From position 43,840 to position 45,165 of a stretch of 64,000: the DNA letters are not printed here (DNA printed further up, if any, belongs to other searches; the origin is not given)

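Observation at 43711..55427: Orphan polyketide locus: a KS-AT-DH-cMT-ER-KR-ACP-KS-AT0 megasynthase with a trans carrier protein and an atypical hydrolase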

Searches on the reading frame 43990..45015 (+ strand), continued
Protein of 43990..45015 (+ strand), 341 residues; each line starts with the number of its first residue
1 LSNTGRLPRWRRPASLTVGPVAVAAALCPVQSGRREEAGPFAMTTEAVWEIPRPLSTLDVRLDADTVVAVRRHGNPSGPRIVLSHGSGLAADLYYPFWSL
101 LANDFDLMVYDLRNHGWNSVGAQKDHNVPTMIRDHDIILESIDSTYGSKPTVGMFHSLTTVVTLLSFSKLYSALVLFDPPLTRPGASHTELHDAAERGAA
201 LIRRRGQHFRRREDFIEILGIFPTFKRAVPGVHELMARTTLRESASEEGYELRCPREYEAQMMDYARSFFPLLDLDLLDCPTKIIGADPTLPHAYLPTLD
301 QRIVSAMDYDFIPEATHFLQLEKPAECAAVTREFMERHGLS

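Call 61: search_protein_families(library=pfam, proteins=[L050:8265-9002:-, L064:10949-12715:-, L084:9680-10891:-, L002:724-1800:+, L030:6726-7973:+, L025:8158-9654:-, L066:7683-9422:-, L034:5166-6740:+, L051:76-768:-, L039:4872-6161:-], max_evalue=0.001)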
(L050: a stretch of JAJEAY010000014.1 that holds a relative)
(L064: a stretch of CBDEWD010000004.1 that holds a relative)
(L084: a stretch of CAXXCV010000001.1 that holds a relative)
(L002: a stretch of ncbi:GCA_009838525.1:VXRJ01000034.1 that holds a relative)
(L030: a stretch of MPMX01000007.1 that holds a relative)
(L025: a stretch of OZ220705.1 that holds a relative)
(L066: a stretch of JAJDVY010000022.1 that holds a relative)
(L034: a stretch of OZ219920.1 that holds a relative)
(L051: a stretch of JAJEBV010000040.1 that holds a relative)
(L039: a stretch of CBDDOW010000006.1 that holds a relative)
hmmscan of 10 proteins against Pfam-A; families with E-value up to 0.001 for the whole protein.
L050:8265-9002:- (245 aa): 2 families
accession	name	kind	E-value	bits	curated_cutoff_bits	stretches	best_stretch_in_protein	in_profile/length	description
PF01648.25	ACPS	-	2.7e-16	60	25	1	123-194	2-79/111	4'-phosphopantetheinyl transferase superfamily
PF22624.1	AASDHPPT_N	-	9.2e-08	32.7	27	1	27-116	5-96/100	4'-phosphopantetheinyl transferase, N-terminal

L064:10949-12715:- (588 aa): 1 family
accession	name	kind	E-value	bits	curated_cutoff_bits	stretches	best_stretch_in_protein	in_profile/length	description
PF00860.26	Xan_ur_permease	-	5.4e-33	114.7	27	1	28-401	6-383/389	Permease family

L084:9680-10891:- (403 aa): 0 families

L002:724-1800:+ (358 aa): 0 families

L030:6726-7973:+ (415 aa): 2 families
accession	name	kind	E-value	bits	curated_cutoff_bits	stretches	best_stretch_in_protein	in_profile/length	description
PF00848.25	Ring_hydroxyl_A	-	1e-21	78.2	24.9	1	202-408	2-205/208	Ring hydroxylating alpha subunit (catalytic domain)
PF00355.32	Rieske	-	4.4e-13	49.4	20.3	1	63-150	1-83/88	Rieske [2Fe-2S] domain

L025:8158-9654:- (498 aa): 1 family
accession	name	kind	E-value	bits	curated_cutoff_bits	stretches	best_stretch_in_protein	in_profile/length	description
PF00202.27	Aminotran_3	-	7e-92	308.6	30.5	1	87-486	11-400/403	Aminotransferase class-III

L066:7683-9422:- (579 aa): 1 family
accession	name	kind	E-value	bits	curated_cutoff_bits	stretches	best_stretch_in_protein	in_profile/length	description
PF00881.29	Nitroreductase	-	7.1e-11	43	23.5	1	75-231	14-156/167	Nitroreductase family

L034:5166-6740:+ (524 aa): 3 families
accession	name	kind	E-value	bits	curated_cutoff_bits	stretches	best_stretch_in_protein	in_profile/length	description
PF03023.19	MurJ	-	2.1e-122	409.4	27.4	1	28-473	1-442/451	Lipid II flippase MurJ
PF01554.23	MatE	-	9.9e-07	29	24.9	1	243-398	8-158/161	MatE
PF13440.11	Polysacc_synt_3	-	1.2e-06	28.4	23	1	238-338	184-284/293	Polysaccharide biosynthesis protein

L051:76-768:- (230 aa): 6 families
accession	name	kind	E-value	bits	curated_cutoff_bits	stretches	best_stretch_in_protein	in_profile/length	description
PF00005.33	ABC_tran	-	1.5e-35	123.2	25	1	26-175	1-137/137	ABC transporter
PF13304.12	AAA_21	-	2.2e-10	41.6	27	1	138-211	229-304/304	AAA domain, putative AbiEii toxin, Type IV TA system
PF02463.25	SMC_N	-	2e-07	31.1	40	1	37-220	25-212/220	RecF/RecN/SMC N terminal domain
PF13401.12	AAA_22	-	2e-05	25.4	27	1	37-202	6-120/130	AAA domain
PF13476.12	AAA_23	-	0.00016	22.8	27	1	27-57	11-40/201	AAA domain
PF00004.35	AAA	-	0.00031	21.6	21.2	0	163-215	56-119/131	ATPase family associated with various cellular activities (AAA)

L039:4872-6161:- (429 aa): 4 families
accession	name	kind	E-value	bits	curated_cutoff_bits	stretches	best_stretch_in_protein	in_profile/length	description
PF02754.22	CCG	-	4.1e-18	65.7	20.6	2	190-275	1-85/85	Cysteine-rich domain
PF13237.11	Fer4_10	-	3.7e-06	27.2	25.5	1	29-85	6-53/53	4Fe-4S dicluster domain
PF12838.12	Fer4_7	-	3.8e-05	24.5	27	1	32-86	2-50/52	4Fe-4S dicluster domain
PF13187.11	Fer4_9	-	0.00044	20.7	27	0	32-86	2-49/52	4Fe-4S dicluster domain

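Call 73: search_protein_families(library=ncbifam, proteins=[window:44116-45012:+, L064:10949-12715:-, L050:8265-9002:-], max_evalue=0.001)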
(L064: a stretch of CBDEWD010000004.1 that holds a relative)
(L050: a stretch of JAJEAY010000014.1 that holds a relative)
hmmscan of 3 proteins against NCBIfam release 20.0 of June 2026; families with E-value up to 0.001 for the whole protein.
window:44116-45012:+ (299 aa): 5 families
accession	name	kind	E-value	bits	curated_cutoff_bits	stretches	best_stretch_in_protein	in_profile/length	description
NF004514.1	PRK05855.1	equivalog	1.8e-06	26.9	455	1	22-99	8-86/578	SDR family oxidoreductase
NF051487.1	bifunc_PcaCD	exception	3.9e-06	26.2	430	1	26-294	162-412/413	bifunctional 4-carboxymuconolactone decarboxylase/3-oxoadipate enol-lactonase PcaCD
TIGR02427.1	protocat_pcaD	equivalog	1.2e-05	24.9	255.85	0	34-89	10-65/251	3-oxoadipate enol-lactonase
NF051488.1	bifunc_PcaDC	exception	3.8e-05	23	390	0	27-86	3-61/375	bifunctional 3-oxoadipate enol-lactonase/4-carboxymuconolactone decarboxylase PcaDC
TIGR03056.1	bchO_mg_che_rel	equivalog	0.00016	20.8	172.55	1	27-101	19-93/278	alpha/beta fold hydrolase BchO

L064:10949-12715:- (588 aa): 5 families
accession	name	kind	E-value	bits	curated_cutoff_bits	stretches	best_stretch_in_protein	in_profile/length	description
TIGR03173.1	pbuX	subfamily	4.8e-47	160.6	414.15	1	29-437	2-406/407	xanthine permease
TIGR00801.1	ncs2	superfamily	1.2e-41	143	291.8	1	19-435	1-414/415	NCS2 family nucleobase:cation symporter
NF007995.0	PRK10720.1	equivalog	5.7e-12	45.2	477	1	68-401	49-379/429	uracil permease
TIGR03616.1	RutG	equivalog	9.9e-12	44.3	758.65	1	14-398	21-395/429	pyrimidine utilization transport protein G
NF037981.1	NCS2_1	subfamily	1.5e-05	24.1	40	1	29-403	7-386/419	purine/pyrimidine permease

L050:8265-9002:- (245 aa): 5 families
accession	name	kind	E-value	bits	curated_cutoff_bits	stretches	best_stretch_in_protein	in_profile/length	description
NF042922.1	4PPT_HetI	equivalog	1.1e-25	90.4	370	1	15-183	16-184/235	4'-phosphopantetheinyl transferase HetI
NF007676.0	PRK10351.1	equivalog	2.3e-12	46.9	174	1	87-179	55-144/195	4'-phosphopantetheinyl transferase AcpT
NF047349.1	4PPT_AusB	equivalog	2.3e-07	30.5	225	1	69-204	51-174/205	aureusimine biosynthesis 4'-phosphopantetheinyl transferase AusB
TIGR00556.1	pantethn_trn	domain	6.4e-07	29.5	45.35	1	123-186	5-72/128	phosphopantetheine--protein transferase domain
NF011255.0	PRK14661.1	equivalog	0.0001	22.3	209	0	123-182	5-60/169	holo-[acyl-carrier-protein] synthase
